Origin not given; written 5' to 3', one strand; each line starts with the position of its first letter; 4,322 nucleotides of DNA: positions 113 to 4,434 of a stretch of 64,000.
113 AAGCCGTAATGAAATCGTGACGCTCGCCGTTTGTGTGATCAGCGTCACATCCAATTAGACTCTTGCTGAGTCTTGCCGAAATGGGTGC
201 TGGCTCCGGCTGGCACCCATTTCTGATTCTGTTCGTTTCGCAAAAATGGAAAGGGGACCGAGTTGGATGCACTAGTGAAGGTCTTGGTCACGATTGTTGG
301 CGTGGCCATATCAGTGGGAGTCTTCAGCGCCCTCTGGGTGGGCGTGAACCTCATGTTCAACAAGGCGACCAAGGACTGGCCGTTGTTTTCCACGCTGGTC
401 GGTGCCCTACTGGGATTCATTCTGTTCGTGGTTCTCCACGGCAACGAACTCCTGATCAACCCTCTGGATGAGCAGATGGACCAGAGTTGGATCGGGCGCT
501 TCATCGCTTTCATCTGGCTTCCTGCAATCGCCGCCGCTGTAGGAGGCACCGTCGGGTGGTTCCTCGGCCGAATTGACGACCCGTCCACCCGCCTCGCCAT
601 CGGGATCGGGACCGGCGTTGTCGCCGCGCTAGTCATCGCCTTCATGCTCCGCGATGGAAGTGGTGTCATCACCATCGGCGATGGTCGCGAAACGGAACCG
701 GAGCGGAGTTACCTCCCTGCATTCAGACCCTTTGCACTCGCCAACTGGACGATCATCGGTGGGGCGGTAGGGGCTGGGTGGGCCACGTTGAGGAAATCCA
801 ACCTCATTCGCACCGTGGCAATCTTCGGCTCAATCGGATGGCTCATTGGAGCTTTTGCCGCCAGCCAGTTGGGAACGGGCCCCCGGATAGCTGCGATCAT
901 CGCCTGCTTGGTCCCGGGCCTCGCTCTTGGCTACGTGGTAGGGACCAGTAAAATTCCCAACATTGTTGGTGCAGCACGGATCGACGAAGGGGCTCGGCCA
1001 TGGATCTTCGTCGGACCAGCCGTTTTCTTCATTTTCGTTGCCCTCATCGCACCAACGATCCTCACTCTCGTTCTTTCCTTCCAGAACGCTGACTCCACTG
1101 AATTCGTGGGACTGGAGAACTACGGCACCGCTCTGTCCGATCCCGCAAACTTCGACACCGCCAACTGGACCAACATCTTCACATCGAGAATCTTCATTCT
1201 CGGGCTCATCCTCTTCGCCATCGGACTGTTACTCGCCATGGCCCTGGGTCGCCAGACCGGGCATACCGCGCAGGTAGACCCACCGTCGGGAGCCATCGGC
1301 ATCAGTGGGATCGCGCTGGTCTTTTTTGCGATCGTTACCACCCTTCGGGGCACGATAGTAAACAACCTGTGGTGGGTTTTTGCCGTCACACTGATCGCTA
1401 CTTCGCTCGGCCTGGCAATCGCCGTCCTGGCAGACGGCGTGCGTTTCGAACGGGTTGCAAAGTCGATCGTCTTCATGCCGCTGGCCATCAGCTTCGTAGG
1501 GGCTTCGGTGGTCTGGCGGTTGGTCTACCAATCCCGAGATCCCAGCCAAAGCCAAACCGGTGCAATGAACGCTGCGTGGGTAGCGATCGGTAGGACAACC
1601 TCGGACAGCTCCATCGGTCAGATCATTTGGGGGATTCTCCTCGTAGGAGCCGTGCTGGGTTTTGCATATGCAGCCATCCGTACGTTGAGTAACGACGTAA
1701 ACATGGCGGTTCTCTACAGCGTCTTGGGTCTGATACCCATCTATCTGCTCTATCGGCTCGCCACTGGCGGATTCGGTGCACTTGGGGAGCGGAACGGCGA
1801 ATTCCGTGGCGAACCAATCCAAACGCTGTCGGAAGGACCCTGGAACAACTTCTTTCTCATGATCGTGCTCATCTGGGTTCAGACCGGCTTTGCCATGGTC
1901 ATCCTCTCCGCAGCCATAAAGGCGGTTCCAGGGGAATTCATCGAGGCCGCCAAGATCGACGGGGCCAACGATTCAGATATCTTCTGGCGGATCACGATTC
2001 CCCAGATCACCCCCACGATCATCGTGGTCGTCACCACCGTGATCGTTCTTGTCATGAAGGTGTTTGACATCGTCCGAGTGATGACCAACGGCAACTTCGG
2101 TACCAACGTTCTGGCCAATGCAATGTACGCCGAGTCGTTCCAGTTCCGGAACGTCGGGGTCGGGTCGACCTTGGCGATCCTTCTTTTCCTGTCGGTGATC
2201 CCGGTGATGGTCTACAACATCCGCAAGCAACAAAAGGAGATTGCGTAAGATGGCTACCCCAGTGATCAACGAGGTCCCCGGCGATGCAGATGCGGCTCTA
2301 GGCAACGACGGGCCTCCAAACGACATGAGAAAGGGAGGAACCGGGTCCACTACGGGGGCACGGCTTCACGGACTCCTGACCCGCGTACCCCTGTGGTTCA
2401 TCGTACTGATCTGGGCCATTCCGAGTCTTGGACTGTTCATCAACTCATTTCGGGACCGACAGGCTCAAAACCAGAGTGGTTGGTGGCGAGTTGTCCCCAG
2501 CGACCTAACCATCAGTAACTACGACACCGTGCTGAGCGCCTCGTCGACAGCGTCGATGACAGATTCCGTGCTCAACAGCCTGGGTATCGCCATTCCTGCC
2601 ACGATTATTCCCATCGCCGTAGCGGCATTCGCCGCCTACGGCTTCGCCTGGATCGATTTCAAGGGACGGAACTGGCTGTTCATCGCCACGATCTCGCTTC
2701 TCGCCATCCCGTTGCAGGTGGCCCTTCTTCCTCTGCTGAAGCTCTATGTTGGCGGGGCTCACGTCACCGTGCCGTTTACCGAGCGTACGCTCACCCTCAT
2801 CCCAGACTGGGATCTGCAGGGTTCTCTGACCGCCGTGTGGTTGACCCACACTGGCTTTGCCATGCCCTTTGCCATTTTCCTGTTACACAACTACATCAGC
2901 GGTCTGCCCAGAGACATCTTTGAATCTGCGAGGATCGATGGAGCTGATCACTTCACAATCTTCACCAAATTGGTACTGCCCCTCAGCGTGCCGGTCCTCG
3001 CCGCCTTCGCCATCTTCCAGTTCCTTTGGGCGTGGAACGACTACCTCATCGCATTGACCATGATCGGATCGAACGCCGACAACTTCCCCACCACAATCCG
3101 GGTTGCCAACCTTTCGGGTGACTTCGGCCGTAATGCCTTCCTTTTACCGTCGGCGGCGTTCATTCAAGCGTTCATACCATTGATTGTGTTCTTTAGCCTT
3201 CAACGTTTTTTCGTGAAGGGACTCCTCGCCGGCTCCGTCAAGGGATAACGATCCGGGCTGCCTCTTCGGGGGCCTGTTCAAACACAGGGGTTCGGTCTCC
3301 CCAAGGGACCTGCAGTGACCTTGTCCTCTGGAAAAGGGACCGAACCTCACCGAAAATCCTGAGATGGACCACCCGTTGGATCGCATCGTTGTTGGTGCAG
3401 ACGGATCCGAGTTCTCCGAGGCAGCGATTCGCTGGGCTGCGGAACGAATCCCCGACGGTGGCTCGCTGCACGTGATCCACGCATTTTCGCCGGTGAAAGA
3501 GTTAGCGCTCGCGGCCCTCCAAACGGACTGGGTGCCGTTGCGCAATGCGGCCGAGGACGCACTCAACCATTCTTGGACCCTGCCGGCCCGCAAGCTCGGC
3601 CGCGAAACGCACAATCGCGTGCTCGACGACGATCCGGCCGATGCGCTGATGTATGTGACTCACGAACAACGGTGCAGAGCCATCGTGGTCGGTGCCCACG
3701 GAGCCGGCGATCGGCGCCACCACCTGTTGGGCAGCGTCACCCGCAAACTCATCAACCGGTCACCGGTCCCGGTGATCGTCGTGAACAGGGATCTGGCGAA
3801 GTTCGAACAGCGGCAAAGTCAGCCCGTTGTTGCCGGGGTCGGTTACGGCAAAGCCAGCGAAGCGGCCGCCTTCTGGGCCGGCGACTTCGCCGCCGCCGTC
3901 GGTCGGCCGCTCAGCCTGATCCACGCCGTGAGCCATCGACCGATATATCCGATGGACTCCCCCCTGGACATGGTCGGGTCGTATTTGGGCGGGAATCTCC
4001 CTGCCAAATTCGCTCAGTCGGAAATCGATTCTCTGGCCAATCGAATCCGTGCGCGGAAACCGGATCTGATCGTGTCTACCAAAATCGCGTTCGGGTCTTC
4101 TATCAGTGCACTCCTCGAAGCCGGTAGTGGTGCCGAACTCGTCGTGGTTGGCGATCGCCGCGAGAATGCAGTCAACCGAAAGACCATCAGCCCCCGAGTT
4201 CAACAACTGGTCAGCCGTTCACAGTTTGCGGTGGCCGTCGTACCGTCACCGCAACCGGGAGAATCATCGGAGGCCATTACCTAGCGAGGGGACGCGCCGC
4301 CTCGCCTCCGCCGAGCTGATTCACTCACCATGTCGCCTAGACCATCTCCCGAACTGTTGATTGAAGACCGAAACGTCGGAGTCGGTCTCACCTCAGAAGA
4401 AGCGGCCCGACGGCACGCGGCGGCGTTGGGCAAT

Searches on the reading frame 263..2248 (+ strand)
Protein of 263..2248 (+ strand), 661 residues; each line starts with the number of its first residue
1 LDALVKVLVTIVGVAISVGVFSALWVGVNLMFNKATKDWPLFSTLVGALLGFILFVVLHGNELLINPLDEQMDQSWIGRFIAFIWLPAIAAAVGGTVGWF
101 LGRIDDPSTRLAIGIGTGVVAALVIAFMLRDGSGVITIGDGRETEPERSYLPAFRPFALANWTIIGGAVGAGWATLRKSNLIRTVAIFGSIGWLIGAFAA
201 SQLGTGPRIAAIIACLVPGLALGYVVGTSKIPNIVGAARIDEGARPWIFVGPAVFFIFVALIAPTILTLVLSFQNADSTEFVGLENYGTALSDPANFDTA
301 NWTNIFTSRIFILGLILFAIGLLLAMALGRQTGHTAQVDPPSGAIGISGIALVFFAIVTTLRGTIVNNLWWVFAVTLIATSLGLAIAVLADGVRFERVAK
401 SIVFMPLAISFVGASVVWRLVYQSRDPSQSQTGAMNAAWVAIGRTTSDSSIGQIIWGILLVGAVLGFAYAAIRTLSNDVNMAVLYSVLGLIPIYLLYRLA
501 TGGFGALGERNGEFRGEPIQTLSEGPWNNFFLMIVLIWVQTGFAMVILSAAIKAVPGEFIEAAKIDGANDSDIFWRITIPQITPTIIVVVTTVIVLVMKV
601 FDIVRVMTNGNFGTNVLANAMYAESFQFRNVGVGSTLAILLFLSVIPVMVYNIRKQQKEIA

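Call 25: search_protein_families(library=pfam, proteins=[window:263-2248:+], max_evalue=0.00001)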
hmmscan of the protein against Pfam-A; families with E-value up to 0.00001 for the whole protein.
window:263-2248:+ (661 aa): 1 family
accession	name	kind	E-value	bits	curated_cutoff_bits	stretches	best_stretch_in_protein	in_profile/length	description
PF00528.27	BPD_transp_1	-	8.5e-14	52.1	26.4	1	526-649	50-170/184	Binding-protein-dependent transport system inner membrane component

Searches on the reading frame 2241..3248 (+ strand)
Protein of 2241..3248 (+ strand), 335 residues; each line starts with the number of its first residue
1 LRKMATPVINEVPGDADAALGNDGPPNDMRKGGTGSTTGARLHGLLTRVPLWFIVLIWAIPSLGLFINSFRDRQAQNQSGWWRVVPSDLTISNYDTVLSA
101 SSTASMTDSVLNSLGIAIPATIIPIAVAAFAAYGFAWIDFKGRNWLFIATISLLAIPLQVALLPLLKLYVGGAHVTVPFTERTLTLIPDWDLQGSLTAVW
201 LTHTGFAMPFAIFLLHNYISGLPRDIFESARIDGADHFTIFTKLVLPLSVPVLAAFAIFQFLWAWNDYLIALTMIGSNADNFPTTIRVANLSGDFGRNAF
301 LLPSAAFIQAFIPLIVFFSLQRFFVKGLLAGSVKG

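Call 25: search_protein_families(library=pfam, proteins=[window:2241-3248:+], max_evalue=0.00001)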
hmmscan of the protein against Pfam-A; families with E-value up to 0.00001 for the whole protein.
window:2241-3248:+ (335 aa): 1 family
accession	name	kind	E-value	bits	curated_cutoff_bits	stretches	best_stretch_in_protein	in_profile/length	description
PF00528.27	BPD_transp_1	-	3.7e-16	59.8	26.4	1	127-320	4-174/184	Binding-protein-dependent transport system inner membrane component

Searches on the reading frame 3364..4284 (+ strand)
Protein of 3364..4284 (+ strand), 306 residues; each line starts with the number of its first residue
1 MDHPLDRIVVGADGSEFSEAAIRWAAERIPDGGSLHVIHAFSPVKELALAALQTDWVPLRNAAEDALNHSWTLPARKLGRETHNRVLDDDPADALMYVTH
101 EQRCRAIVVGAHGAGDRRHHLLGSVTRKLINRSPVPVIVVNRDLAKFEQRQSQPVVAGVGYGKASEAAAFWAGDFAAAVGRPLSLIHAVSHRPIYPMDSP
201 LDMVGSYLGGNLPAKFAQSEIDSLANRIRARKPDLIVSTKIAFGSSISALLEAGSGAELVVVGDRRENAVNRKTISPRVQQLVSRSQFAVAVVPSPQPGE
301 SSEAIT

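Call 25: search_protein_families(library=pfam, proteins=[window:3364-4284:+], max_evalue=0.00001)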
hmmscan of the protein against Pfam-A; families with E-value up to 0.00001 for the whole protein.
window:3364-4284:+ (306 aa): 1 family
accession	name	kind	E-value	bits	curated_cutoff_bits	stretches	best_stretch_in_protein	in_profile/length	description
PF00582.32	Usp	-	3.5e-33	115.6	24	2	6-140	3-140/141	Universal stress protein family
